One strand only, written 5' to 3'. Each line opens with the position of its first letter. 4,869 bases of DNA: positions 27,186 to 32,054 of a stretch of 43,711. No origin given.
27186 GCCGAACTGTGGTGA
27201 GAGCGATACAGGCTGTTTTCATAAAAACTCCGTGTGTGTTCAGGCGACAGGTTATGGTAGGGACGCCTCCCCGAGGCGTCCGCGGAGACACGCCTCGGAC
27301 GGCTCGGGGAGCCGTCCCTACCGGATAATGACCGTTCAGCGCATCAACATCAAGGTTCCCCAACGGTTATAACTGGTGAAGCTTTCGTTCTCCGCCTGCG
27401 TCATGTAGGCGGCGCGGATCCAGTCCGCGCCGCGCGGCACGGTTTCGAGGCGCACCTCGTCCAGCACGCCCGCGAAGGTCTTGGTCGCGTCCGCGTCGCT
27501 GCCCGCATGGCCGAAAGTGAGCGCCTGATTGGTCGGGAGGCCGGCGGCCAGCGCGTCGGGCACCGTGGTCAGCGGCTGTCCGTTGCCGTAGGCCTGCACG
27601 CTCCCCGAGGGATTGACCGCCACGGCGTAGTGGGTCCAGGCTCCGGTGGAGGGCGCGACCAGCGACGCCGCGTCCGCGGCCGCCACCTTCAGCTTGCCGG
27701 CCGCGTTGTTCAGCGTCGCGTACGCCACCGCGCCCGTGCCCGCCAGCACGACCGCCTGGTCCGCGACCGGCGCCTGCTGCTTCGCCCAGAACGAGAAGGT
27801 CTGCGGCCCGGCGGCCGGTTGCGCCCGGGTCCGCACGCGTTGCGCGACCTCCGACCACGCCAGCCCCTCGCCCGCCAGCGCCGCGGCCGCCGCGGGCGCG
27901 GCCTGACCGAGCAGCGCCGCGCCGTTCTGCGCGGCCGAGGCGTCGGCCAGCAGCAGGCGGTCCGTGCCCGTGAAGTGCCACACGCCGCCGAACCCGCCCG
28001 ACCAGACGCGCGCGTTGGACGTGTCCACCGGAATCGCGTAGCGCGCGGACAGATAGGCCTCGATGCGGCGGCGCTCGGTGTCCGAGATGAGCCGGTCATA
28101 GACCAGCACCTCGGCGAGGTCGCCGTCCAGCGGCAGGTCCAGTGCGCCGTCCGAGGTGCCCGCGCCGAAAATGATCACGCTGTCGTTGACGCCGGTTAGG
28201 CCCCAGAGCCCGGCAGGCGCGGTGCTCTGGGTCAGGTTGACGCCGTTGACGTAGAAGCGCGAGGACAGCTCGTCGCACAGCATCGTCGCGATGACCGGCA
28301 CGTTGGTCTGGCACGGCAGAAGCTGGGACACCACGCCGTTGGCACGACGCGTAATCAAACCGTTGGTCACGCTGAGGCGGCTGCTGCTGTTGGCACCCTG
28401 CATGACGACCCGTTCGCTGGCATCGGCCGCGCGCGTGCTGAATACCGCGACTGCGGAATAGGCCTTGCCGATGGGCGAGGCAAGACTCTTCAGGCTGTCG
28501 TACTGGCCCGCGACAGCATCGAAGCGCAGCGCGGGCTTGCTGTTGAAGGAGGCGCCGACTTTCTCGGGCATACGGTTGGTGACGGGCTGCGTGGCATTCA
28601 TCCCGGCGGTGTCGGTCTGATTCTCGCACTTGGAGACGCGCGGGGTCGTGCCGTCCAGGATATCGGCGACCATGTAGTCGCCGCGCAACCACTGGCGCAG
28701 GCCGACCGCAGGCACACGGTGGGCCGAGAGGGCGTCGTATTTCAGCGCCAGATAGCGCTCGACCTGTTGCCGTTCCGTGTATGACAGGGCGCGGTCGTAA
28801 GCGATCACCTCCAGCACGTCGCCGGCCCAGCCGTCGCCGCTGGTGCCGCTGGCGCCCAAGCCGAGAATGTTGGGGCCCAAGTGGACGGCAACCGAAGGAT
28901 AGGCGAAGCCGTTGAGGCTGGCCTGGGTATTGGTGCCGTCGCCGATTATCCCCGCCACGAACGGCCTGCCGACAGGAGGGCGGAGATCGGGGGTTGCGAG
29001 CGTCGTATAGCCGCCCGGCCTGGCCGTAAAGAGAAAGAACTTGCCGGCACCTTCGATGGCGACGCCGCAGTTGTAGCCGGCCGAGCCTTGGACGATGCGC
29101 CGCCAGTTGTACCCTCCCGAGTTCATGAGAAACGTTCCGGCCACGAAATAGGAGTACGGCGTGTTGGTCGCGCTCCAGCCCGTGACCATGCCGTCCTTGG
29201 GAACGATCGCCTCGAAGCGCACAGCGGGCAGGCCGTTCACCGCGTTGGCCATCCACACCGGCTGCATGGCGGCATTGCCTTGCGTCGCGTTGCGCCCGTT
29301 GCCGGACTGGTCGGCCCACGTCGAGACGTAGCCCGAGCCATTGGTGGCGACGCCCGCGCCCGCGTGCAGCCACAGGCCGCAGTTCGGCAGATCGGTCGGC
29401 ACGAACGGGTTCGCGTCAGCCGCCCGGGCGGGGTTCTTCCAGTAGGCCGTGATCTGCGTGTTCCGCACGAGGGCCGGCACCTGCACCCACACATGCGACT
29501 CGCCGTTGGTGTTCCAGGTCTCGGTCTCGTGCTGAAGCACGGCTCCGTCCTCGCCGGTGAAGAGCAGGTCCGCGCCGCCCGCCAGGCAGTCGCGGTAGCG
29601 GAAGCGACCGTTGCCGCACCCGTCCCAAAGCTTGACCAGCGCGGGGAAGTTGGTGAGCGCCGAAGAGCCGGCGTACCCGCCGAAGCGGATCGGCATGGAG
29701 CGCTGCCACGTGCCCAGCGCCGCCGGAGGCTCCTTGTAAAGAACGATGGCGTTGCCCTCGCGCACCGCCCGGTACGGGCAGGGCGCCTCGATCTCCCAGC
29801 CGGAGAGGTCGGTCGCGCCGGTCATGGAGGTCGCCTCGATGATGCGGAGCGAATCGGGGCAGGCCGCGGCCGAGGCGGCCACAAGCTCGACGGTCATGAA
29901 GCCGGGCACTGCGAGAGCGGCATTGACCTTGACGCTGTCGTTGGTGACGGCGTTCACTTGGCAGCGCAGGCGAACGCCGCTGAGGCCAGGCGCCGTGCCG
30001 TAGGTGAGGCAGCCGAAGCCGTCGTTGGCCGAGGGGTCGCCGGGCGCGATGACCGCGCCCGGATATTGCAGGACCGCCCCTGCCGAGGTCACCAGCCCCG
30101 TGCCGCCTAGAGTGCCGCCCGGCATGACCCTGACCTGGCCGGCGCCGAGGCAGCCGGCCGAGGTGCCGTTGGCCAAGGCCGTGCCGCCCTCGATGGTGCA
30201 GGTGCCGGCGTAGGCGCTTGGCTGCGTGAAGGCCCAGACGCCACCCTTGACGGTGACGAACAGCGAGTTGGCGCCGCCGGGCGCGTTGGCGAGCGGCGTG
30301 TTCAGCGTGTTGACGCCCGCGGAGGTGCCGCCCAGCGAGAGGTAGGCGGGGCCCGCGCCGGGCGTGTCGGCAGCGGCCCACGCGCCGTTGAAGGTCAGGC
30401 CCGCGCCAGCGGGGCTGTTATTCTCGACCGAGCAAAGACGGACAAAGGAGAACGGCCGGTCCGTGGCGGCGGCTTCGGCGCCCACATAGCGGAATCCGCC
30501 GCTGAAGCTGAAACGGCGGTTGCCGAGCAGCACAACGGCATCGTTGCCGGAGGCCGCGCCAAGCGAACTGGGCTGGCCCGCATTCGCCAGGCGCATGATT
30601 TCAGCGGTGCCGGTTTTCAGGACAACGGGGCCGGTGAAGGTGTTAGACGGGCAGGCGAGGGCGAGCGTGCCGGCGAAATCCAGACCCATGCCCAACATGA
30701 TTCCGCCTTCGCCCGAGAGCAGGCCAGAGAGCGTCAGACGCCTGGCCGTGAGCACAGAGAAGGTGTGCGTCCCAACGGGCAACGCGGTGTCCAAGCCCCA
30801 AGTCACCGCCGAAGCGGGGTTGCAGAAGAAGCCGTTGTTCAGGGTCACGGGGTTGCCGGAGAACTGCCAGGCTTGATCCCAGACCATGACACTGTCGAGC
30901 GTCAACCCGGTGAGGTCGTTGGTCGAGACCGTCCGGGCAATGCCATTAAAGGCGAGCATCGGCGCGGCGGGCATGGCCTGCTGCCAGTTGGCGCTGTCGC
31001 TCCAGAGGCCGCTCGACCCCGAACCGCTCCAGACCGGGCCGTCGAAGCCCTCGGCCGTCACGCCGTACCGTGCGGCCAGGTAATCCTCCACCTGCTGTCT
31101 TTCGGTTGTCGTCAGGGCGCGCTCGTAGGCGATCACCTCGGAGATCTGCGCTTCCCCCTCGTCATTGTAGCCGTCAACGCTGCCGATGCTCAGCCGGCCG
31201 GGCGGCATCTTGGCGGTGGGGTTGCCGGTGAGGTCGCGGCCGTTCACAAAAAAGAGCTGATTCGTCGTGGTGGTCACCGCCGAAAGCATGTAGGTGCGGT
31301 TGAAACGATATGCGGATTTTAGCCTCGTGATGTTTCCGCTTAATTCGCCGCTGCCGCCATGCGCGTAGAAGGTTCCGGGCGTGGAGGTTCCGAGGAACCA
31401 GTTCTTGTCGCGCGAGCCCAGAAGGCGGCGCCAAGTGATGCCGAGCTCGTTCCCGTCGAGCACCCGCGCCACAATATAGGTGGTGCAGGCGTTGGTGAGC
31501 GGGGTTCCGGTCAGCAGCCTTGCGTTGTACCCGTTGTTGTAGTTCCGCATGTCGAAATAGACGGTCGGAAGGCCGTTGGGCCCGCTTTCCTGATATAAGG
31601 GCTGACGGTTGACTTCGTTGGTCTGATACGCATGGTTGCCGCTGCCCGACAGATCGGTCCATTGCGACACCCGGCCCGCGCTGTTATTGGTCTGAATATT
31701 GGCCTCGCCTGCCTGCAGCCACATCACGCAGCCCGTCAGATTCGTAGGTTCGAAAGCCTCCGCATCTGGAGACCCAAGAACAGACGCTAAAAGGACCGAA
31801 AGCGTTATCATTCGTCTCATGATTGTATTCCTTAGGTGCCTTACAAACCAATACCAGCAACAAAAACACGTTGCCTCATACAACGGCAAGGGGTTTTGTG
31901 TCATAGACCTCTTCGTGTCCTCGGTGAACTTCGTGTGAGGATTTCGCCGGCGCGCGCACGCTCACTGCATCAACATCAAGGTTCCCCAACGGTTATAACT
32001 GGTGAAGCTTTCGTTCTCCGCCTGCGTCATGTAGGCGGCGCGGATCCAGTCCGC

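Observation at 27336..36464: Tandem giant LamG/PATR/DUF2341 genes share a sharply bounded 652-nt identity tract covering only their C-terminal module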

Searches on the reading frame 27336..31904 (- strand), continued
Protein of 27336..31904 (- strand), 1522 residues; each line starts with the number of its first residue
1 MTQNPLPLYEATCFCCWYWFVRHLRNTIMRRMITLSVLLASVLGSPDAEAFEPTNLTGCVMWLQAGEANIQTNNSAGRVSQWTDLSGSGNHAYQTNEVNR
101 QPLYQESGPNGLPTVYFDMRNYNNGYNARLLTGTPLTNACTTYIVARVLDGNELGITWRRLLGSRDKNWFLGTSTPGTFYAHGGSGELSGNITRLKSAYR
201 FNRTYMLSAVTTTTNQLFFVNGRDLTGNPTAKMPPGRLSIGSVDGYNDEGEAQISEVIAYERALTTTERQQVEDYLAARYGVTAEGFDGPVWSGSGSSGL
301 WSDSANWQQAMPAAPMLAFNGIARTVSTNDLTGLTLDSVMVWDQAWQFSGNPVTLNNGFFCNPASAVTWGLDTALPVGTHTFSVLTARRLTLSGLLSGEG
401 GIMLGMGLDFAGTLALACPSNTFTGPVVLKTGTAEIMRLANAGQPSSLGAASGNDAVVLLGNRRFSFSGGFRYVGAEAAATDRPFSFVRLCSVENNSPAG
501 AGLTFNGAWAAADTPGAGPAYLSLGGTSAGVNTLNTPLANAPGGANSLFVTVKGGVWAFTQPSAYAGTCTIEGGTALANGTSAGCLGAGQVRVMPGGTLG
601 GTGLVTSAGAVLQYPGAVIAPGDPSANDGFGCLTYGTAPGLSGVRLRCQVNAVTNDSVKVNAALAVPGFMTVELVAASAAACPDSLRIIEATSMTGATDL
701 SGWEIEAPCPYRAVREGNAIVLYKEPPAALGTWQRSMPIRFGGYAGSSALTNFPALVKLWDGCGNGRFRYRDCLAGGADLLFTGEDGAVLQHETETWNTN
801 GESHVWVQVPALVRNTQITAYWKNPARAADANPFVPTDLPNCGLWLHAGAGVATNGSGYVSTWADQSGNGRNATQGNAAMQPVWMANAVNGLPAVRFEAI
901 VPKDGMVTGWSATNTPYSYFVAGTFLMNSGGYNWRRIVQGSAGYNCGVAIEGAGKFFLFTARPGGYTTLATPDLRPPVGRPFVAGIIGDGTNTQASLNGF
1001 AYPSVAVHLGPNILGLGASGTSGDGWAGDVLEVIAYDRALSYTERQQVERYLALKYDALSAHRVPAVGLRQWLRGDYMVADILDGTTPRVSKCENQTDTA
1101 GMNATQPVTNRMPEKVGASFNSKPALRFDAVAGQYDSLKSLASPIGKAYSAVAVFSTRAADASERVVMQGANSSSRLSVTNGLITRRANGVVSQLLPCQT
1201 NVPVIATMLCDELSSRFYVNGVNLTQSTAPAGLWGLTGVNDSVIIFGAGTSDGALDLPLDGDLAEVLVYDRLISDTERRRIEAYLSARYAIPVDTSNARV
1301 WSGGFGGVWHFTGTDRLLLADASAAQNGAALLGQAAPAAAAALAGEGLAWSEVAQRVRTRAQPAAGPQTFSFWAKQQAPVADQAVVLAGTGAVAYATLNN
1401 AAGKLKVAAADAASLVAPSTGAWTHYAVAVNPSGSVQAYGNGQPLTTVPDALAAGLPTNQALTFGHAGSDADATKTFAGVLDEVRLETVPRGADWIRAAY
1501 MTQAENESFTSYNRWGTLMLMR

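Call 66: search_protein_families(library=ncbifam, proteins=[P0001], max_evalue=0.001)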
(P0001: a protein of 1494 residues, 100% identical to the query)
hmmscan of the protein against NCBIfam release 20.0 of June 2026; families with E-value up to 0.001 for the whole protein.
P0001 (1494 aa): 0 families

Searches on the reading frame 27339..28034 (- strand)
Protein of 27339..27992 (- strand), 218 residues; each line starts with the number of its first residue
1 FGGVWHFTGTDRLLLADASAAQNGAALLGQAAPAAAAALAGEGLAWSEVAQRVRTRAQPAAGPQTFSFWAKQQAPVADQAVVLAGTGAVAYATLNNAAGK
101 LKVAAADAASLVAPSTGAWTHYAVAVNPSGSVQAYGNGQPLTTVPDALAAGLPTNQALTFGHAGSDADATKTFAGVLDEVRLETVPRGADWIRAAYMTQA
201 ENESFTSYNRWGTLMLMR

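Call 39: find_homologous_proteins(query=window:27339-27992:-)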
Query window:27339-27992:- (218 aa): 2 proteins with E <= 0.001 among 8000 candidates.
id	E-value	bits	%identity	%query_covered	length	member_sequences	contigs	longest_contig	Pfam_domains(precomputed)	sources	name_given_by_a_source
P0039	1.3e-85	305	70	100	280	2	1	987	PF13385.14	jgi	jgi:hypothetical protein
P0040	4.9e-21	94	78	31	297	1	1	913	-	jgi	jgi:hypothetical protein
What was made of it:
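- Tried and rejected: It was uninformative (call 39).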

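Call 48: search_protein_representatives(protein=window:27339-27992:-)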
Query: 218 residues. Proteins with E-value up to 0.001 (for the whole library): 1315; up to 1e-10: 149; up to 1e-30: 6. The best 150 are listed.
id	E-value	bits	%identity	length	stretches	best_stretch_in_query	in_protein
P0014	1.5e-83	296.1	64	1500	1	1-218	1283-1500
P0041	4.7e-51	190.0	31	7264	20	1-207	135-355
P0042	3.0e-44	167.8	30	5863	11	112-209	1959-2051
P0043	2.5e-38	148.5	28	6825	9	146-206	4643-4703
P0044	1.0e-35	139.9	33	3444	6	76-209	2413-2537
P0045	3.9e-34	134.8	33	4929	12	113-205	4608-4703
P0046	1.9e-30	122.7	31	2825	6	115-210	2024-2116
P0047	4.2e-28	115.0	30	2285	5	1-209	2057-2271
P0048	1.1e-26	110.5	30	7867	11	113-200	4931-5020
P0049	6.4e-25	104.7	30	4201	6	55-207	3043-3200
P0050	6.8e-25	104.6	30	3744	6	65-209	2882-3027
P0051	2.9e-23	99.3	31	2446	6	105-205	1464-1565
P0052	8.0e-23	97.8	33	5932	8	109-209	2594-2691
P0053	2.9e-22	96.0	35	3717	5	58-207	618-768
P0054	1.5e-21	93.6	30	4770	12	156-207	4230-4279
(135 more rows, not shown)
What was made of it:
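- On Laminin_G_3 (PF13385) domain: In an exhaustive phmmer search, generic LamG units align to module residues ~1-210 (call 48).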

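Call 67: predict_structure(alignment_id=A2)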
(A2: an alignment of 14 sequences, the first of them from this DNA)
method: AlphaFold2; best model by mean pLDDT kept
length: 232 residues; sequences in the alignment: 14
mean_pLDDT: 48.1   pTM: 0.52
mean pLDDT of the five models: 48.1, 46.7, 45.7, 44.4, 44.0
residues with pLDDT >= 90: 0; 70-90: 40; 50-70: 63; < 50: 129
segments of 3 or more residues with pLDDT < 50: 1-75, 98-101, 169-196, 212-232
pLDDT, mean of each block of 10 residues (from residue 1): 34 33 30 28 33 31 31 49 65 58 67 79 69 71 74 67 53 37 34 48 55 40 26 23
secondary structure, 60 per line:
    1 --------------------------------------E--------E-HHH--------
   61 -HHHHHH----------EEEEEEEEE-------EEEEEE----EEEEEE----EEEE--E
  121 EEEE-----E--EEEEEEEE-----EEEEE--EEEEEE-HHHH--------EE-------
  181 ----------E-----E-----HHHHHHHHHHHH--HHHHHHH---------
elements in order: H62-67 E78-86 E94-99 E104-109 E114-117 E120-124 E133-140 E146-150 E153-158 H160-163 H203-214 H217-223
